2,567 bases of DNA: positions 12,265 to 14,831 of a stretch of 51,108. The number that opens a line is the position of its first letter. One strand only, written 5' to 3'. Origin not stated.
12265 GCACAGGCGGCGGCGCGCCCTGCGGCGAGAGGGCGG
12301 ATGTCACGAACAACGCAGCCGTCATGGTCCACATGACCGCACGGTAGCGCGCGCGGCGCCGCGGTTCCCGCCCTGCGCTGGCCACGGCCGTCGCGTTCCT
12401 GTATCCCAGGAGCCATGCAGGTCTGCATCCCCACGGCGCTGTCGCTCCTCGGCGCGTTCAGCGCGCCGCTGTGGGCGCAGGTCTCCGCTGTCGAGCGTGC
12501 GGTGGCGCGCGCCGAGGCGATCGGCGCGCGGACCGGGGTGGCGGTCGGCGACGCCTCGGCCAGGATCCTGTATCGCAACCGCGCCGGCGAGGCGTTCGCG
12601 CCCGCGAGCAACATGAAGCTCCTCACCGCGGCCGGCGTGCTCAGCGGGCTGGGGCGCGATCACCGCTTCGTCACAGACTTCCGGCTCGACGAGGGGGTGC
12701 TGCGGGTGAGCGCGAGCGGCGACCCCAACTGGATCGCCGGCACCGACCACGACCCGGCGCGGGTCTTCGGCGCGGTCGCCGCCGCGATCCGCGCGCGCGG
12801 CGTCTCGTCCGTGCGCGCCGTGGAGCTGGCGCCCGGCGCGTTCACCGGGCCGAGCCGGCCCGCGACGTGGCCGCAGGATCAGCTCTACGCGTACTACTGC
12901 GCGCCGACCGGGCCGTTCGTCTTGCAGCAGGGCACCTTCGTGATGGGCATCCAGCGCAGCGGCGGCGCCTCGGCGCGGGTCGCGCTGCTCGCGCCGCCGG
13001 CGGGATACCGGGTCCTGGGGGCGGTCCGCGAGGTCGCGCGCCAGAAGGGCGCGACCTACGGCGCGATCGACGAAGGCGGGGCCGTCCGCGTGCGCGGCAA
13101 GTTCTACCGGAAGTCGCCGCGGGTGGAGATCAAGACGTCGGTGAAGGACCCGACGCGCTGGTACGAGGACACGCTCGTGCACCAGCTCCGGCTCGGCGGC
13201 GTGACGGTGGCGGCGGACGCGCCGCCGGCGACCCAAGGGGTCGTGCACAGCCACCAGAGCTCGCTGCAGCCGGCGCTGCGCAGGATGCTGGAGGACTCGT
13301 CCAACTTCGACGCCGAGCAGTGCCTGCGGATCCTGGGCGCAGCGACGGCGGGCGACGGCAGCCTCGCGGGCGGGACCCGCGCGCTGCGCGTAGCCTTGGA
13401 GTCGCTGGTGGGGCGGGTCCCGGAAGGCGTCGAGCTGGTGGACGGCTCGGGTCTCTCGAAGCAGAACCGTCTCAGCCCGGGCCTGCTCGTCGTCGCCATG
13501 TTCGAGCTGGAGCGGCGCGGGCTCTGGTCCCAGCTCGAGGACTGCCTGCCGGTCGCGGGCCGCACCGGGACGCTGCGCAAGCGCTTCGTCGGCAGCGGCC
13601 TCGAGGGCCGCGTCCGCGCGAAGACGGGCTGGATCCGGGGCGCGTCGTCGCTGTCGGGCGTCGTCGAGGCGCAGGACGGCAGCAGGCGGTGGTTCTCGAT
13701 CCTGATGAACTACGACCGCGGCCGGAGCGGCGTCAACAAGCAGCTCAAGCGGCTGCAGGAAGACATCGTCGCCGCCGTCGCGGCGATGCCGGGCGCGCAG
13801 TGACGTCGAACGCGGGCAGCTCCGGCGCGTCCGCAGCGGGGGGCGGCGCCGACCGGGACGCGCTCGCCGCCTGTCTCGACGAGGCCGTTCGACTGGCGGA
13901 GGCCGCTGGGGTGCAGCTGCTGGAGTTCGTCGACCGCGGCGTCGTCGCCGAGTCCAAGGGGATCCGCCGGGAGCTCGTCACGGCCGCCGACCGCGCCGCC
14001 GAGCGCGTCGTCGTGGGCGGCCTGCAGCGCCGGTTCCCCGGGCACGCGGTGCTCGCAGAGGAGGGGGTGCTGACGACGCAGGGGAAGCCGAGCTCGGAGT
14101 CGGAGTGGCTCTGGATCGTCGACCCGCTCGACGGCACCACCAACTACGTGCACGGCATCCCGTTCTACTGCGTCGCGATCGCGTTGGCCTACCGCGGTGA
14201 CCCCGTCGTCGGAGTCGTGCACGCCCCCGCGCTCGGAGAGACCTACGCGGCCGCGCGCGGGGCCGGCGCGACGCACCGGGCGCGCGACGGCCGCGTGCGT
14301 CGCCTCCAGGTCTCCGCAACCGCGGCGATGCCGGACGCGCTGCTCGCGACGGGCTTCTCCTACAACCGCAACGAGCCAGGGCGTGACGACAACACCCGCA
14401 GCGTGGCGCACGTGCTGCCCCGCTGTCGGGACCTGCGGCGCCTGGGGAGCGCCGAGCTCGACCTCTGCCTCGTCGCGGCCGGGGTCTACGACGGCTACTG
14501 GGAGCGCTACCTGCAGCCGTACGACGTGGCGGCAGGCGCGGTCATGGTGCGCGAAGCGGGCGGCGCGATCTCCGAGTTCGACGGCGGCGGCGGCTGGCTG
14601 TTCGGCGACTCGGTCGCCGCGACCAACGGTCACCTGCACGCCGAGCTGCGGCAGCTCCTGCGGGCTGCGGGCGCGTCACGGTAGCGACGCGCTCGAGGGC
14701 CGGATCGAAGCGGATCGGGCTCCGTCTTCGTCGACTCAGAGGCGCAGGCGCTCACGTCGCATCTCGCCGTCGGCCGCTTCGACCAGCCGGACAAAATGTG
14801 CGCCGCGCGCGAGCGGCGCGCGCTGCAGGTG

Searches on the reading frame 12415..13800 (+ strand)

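Call 32: search_protein_families(library=pfam, proteins=[window:12415-13800:+], max_evalue=0.00001)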
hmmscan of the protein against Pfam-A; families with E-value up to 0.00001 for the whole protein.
window:12415-13800:+ (462 aa): 1 family
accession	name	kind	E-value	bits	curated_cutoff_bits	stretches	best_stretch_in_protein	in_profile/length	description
PF02113.21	Peptidase_S13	-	5.7e-63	213.6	22.8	1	25-434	4-426/444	D-Ala-D-Ala carboxypeptidase 3 (S13) family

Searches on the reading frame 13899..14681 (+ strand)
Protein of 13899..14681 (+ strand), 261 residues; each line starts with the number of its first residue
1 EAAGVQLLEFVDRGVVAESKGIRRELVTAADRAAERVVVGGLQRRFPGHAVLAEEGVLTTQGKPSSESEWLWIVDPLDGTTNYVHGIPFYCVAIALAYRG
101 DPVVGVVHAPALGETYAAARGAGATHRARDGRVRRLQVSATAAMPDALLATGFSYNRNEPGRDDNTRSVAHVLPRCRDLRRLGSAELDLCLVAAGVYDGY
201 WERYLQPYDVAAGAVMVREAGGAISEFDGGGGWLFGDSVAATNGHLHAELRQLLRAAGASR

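Call 20: search_protein_families(library=pfam, proteins=[window:13899-14681:+], max_evalue=0.01)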
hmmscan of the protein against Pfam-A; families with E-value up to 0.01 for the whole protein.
window:13899-14681:+ (261 aa): 1 family
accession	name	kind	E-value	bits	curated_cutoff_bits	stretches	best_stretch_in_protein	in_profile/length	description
PF00459.30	Inositol_P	-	1.2e-63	215.6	27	1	13-255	26-267/271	Inositol monophosphatase family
